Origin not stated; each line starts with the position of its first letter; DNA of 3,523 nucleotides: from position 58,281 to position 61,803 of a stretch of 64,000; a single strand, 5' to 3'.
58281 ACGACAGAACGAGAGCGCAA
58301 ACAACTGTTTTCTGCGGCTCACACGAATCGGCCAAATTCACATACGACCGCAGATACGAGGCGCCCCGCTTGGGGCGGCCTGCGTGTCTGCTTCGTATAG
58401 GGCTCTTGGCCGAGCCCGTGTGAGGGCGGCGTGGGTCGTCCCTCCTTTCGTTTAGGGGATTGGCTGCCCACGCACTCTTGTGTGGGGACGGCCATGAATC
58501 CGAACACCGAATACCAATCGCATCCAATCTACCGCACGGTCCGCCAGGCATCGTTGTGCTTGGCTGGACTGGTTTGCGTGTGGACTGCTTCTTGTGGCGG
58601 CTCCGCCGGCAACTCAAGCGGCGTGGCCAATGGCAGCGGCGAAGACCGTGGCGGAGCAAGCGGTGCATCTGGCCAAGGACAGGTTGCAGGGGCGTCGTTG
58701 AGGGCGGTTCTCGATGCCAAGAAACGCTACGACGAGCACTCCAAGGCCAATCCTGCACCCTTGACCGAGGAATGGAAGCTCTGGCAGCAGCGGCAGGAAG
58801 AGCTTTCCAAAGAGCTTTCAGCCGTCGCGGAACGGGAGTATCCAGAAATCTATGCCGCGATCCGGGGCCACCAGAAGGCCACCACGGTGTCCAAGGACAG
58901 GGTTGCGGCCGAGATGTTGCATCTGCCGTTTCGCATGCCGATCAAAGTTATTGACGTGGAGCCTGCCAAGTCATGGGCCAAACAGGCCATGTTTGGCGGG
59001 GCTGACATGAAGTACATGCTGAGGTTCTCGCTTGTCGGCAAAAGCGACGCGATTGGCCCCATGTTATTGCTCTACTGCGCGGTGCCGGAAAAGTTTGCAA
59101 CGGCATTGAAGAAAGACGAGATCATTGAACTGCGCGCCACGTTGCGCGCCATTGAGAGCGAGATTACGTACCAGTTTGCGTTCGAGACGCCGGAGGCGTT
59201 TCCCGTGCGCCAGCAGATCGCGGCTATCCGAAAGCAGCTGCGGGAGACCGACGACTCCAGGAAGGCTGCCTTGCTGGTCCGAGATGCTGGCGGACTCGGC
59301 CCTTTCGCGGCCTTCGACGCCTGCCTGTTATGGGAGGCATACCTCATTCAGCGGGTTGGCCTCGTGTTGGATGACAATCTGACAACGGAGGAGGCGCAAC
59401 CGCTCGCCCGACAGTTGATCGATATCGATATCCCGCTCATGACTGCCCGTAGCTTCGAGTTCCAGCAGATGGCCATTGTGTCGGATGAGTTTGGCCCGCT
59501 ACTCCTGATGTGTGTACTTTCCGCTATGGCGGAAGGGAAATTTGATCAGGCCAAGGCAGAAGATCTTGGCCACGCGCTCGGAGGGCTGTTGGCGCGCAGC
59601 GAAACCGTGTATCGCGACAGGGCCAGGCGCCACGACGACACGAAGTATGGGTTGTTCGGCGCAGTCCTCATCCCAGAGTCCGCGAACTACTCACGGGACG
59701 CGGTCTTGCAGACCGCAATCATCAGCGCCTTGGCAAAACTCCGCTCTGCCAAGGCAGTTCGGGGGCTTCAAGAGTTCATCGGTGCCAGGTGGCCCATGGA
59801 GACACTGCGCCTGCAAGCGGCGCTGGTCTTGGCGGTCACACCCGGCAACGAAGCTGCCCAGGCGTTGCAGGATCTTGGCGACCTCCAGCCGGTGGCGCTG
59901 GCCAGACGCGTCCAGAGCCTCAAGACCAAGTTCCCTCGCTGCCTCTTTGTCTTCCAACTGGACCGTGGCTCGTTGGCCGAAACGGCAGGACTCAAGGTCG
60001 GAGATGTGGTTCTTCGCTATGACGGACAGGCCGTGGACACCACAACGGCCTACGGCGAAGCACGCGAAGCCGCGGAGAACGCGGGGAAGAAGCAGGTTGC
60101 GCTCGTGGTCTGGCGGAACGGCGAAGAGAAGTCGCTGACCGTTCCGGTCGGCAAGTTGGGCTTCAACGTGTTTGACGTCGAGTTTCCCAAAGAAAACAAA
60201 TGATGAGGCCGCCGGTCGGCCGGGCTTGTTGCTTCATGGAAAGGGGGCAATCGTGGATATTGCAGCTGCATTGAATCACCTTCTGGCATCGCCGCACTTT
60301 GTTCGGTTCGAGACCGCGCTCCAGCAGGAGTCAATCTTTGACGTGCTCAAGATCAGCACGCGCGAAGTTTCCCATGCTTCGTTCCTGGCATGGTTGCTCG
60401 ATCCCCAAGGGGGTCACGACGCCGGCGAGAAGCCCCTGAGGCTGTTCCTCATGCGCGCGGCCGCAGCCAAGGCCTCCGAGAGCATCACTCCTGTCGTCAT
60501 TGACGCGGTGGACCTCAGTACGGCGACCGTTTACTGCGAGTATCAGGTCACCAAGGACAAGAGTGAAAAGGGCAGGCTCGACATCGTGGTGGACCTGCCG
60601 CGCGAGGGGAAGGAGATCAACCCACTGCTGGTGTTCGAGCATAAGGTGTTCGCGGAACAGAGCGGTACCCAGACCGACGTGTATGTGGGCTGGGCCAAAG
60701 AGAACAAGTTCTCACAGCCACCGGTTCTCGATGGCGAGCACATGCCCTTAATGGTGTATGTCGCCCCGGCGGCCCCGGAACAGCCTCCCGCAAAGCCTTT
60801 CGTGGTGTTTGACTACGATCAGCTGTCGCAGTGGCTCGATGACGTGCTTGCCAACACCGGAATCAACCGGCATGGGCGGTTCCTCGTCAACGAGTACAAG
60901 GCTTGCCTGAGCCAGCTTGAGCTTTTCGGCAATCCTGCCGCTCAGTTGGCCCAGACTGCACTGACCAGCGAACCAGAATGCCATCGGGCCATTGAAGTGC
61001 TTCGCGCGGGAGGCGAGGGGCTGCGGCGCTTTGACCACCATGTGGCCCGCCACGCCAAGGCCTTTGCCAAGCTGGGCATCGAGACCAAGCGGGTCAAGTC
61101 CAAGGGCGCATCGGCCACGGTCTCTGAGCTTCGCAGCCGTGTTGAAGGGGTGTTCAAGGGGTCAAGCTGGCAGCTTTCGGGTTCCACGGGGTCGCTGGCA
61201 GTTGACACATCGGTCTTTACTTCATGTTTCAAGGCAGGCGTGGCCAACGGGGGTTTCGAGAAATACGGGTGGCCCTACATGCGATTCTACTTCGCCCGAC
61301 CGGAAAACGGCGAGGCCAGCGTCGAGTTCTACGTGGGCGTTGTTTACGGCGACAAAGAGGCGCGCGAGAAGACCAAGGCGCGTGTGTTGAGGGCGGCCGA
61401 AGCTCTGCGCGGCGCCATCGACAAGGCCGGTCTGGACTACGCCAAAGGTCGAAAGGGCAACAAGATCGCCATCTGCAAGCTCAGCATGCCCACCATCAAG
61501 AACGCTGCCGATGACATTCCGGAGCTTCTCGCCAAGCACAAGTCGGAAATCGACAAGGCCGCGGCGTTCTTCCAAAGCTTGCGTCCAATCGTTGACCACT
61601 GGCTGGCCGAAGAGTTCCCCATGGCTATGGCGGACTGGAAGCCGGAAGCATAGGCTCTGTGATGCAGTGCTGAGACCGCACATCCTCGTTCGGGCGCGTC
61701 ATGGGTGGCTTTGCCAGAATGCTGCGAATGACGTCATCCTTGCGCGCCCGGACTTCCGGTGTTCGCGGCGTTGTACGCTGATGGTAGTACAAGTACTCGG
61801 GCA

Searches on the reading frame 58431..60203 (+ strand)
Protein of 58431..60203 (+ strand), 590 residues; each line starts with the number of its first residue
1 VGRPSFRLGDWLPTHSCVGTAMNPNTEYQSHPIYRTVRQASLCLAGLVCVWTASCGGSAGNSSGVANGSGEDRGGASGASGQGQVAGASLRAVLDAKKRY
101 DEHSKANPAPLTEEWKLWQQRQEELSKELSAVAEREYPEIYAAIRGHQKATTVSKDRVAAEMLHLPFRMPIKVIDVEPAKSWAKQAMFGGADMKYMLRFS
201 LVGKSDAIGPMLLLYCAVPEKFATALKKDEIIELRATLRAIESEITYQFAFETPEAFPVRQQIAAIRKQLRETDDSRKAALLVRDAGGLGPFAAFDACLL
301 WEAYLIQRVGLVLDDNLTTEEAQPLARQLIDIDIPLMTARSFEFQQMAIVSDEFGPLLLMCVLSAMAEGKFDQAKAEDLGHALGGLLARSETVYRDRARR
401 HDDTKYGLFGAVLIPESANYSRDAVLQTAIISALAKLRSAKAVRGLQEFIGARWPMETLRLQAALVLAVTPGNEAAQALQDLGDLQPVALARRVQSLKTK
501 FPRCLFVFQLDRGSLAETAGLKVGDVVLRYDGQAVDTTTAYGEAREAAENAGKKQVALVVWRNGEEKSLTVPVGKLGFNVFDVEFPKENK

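Call 70: search_protein_families(library=pfam, proteins=[window:58431-60203:+], max_evalue=0.0001)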
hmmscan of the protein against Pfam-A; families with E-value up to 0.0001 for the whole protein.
window:58431-60203:+ (590 aa): 2 families
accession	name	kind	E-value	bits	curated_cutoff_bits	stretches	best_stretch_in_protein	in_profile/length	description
PF17820.7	PDZ_6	-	1.6e-09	37.8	27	1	510-562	5-54/54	PDZ domain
PF13180.12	PDZ_2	-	1.9e-05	25.3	27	1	509-573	18-80/80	PDZ domain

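Call 71: search_protein_families(library=padloc, proteins=[window:58431-60203:+], max_evalue=0.00001)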
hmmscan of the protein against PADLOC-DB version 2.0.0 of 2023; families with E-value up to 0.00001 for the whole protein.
window:58431-60203:+ (590 aa): 0 families

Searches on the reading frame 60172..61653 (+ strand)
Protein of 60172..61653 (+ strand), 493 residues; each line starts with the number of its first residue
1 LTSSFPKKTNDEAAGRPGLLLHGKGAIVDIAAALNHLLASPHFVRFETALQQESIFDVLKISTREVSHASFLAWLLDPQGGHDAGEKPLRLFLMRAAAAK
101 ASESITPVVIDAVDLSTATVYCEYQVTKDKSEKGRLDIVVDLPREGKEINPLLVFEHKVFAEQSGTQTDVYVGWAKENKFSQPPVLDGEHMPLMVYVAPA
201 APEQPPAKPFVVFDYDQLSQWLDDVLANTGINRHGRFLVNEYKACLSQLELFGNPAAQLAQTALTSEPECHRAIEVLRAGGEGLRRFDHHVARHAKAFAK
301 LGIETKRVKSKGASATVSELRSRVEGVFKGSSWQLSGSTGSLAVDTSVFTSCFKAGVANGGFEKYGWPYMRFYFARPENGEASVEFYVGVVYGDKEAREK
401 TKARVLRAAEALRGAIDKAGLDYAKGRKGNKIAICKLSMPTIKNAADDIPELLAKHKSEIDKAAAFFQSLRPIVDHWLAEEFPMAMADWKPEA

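Call 70: search_protein_families(library=pfam, proteins=[window:60172-61653:+], max_evalue=0.0001)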
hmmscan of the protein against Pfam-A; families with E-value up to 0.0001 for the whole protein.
window:60172-61653:+ (493 aa): 1 family
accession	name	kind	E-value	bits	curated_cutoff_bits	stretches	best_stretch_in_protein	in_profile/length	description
PF14281.12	PDDEXK_4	-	7.2e-20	72.1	22.3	1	55-243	3-182/183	PD-(D/E)XK nuclease superfamily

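Call 71: search_protein_families(library=padloc, proteins=[window:60172-61653:+], max_evalue=0.00001)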
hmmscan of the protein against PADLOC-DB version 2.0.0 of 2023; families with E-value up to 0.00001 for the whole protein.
window:60172-61653:+ (493 aa): 6 families
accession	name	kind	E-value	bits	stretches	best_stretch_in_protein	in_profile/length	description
PDLC04977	PDC-S26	-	1.2e-22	78.6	1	29-257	5-216/400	-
PDLC04972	PDC-S26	-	1.4e-22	78.6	1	32-247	9-206/397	-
PDLC04980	PDC-S26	-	8.5e-18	62.9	1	54-178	32-145/389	-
PDLC04971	PDC-S26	-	3.5e-16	57.1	1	32-264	12-235/415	-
PDLC04983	PDC-S26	-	1.2e-13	49.3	1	55-181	37-143/413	-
PDLC04974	PDC-S26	-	3.3e-13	47.7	1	55-171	34-139/401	-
